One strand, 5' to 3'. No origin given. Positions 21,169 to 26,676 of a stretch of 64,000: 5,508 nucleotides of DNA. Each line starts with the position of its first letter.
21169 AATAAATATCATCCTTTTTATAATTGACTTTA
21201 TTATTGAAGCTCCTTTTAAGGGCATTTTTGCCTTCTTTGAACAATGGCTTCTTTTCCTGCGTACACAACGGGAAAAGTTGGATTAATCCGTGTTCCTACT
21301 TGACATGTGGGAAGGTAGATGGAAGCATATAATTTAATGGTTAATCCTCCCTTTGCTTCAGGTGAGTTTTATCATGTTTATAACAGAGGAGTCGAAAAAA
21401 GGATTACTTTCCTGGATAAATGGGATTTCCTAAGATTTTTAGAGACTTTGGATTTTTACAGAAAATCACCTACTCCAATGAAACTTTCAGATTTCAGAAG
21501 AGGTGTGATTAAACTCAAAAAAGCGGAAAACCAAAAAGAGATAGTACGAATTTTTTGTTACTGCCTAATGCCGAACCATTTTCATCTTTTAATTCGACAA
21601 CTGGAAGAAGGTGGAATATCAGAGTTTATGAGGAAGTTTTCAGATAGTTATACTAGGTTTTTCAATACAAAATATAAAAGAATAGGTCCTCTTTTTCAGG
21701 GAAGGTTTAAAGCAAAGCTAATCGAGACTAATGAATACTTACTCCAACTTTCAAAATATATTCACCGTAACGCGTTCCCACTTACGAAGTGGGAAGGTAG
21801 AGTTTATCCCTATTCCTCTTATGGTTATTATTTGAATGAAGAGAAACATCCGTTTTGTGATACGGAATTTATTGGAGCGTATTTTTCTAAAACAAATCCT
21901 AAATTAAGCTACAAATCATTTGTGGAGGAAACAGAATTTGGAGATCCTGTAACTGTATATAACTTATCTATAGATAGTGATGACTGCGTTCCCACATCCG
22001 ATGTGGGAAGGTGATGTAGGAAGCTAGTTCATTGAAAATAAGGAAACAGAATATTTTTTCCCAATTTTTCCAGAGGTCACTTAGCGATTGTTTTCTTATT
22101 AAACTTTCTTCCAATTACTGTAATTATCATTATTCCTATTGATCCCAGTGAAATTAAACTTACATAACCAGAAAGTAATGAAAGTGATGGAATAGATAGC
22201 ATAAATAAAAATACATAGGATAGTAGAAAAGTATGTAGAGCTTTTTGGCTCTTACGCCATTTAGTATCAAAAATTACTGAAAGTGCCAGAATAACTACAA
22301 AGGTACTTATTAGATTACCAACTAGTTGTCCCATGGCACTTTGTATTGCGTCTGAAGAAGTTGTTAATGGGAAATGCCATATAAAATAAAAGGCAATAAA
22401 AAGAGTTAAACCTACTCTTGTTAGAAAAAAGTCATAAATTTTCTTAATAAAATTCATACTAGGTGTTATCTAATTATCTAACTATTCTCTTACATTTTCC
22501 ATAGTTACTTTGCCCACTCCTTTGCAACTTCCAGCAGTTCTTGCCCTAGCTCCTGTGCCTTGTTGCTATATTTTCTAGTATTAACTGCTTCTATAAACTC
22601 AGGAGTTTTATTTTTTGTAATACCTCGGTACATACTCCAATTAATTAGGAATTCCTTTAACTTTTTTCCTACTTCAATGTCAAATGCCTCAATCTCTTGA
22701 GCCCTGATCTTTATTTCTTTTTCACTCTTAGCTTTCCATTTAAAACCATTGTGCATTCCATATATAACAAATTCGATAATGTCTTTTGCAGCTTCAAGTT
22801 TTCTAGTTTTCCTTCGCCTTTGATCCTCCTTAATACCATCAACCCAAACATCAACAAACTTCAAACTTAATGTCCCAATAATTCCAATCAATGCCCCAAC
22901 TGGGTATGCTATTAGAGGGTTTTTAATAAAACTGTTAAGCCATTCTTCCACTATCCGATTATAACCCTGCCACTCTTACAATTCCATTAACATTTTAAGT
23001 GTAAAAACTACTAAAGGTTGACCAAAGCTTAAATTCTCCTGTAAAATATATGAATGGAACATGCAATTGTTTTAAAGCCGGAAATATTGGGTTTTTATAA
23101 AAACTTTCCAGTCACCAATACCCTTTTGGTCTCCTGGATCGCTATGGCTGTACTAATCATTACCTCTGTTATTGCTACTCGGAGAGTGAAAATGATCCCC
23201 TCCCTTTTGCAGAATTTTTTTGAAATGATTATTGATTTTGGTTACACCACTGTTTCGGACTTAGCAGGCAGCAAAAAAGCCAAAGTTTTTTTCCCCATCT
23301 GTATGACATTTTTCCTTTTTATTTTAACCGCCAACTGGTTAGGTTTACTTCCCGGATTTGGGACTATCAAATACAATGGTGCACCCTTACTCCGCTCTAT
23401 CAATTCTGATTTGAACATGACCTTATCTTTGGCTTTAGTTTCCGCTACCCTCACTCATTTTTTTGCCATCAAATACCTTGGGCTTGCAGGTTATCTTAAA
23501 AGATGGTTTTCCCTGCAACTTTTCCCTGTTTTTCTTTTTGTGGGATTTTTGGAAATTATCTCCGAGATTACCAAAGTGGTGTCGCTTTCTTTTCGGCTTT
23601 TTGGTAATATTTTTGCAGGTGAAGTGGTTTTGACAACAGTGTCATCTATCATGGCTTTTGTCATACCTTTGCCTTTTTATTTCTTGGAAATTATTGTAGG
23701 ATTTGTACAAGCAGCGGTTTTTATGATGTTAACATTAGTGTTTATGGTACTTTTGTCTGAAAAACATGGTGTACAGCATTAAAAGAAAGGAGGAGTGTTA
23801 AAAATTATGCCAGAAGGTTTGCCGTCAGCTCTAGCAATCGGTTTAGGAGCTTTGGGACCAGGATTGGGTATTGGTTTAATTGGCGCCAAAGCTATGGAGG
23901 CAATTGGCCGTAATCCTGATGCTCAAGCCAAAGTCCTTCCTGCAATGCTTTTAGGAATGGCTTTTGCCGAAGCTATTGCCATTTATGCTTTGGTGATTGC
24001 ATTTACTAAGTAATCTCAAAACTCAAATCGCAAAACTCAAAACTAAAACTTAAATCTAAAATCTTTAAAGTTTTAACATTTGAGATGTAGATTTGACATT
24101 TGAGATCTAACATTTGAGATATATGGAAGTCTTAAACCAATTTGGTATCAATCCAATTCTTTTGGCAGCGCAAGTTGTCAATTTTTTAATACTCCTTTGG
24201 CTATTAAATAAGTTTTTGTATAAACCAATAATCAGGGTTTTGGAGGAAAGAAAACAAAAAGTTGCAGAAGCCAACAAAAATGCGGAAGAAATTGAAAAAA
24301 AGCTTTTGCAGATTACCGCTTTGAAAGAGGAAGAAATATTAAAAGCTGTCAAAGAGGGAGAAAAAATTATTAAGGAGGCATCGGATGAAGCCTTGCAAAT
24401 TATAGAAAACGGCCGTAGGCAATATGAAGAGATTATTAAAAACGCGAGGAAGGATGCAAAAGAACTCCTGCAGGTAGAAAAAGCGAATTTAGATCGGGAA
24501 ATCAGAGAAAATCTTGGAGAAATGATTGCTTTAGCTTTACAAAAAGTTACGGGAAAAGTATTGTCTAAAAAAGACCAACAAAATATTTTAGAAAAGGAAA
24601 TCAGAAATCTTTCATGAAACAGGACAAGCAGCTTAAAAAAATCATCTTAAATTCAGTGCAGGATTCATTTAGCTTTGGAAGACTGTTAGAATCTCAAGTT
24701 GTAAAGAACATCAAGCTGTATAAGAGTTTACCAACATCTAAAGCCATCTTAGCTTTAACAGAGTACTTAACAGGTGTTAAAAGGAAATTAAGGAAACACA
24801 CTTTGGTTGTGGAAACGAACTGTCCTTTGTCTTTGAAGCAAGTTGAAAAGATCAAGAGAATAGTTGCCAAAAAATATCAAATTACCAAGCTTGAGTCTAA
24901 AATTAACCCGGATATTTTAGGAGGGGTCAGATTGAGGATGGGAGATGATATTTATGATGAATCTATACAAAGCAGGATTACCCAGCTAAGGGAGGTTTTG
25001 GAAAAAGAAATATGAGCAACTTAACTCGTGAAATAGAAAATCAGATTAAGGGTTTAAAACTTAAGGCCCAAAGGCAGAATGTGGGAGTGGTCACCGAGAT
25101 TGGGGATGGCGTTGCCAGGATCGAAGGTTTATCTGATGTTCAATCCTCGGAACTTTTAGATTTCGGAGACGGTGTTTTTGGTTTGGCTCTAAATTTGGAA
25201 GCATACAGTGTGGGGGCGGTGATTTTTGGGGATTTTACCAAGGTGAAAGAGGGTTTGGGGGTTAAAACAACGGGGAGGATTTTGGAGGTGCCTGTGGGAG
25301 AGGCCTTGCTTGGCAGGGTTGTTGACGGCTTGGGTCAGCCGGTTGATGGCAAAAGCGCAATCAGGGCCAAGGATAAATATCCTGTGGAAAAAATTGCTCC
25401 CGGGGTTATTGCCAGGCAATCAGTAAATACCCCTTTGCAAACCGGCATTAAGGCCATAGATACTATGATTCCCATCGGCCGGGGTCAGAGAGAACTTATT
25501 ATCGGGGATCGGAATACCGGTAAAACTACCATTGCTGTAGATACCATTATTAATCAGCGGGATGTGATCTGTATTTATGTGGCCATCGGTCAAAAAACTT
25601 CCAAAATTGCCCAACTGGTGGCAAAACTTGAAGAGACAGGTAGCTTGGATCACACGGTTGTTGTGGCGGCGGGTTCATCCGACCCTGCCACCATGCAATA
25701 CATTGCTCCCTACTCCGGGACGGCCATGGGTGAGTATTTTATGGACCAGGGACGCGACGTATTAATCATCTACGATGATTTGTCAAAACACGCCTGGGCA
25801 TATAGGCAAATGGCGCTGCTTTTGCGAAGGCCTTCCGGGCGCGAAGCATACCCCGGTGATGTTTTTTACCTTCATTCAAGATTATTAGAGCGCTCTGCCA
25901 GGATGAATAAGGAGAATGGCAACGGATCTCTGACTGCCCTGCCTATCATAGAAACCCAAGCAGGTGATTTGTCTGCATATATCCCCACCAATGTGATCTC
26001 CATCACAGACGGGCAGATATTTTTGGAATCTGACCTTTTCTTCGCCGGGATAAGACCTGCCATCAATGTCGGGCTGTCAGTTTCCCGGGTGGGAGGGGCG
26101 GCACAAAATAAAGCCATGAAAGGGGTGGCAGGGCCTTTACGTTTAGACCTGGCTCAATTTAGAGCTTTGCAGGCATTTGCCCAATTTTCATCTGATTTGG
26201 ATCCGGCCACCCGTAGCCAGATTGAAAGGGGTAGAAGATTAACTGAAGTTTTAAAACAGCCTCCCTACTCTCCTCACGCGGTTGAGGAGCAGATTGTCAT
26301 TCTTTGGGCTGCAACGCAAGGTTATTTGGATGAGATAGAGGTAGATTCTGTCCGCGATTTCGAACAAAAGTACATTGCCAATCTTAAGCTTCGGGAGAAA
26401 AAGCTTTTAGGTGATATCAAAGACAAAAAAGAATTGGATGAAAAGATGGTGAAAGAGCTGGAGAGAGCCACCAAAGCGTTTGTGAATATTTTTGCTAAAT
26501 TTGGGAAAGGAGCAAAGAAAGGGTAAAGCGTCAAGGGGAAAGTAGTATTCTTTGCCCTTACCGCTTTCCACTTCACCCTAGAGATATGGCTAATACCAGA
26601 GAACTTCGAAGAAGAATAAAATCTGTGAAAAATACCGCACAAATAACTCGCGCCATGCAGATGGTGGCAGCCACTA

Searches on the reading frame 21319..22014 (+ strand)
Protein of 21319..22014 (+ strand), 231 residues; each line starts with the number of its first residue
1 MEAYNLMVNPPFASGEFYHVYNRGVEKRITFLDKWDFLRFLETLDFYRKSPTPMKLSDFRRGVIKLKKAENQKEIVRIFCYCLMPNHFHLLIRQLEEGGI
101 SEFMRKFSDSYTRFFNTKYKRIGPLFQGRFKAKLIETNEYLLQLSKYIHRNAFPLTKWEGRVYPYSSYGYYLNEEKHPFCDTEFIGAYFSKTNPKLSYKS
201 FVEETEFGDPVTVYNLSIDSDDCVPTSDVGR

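Call 63: search_protein_families(library=pfam, proteins=[window:21319-22014:+], max_evalue=0.00001)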
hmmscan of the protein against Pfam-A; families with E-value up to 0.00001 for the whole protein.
window:21319-22014:+ (231 aa): 1 family
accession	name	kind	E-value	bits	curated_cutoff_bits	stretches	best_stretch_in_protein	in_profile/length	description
PF01797.21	Y1_Tnp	-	2.6e-09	37.7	23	1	72-151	37-121/121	Transposase IS200 like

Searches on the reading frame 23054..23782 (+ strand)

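Call 63: search_protein_families(library=pfam, proteins=[window:23054-23782:+], max_evalue=0.00001)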
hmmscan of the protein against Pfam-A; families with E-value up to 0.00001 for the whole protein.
window:23054-23782:+ (242 aa): 1 family
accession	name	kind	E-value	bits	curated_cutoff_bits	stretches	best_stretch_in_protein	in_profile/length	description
PF00119.25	ATP-synt_A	-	1.2e-46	159.8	33.9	1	25-231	2-216/217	ATP synthase A chain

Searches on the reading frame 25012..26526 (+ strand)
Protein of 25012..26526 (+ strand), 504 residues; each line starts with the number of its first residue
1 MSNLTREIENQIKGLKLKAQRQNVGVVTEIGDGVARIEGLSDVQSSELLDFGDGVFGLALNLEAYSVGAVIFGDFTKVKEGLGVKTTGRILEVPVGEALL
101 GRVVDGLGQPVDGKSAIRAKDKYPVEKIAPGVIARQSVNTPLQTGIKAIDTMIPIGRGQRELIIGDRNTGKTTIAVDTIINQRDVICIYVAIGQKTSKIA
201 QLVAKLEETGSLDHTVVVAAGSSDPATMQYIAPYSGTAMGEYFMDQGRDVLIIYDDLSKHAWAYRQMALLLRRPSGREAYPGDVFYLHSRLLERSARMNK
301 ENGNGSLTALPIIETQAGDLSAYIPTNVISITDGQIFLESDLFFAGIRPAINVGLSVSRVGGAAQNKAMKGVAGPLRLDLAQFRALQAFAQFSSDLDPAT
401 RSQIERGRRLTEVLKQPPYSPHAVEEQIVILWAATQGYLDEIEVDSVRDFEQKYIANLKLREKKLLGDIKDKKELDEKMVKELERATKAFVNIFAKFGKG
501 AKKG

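Call 63: search_protein_families(library=pfam, proteins=[window:25012-26526:+], max_evalue=0.00001)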
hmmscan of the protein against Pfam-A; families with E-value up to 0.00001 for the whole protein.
window:25012-26526:+ (504 aa): 3 families
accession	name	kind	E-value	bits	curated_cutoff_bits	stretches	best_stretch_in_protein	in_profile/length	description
PF00006.31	ATP-synt_ab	-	9.1e-84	280.8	29.5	1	145-358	1-213/213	ATP synthase alpha/beta family, nucleotide-binding domain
PF00306.32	ATP-synt_ab_C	-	1.6e-44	151.7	27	1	365-490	1-126/126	ATP synthase alpha/beta chain, C terminal domain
PF02874.29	ATP-synt_ab_N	-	1e-11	45.6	20.9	1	22-88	3-69/69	ATP synthase alpha/beta family, beta-barrel domain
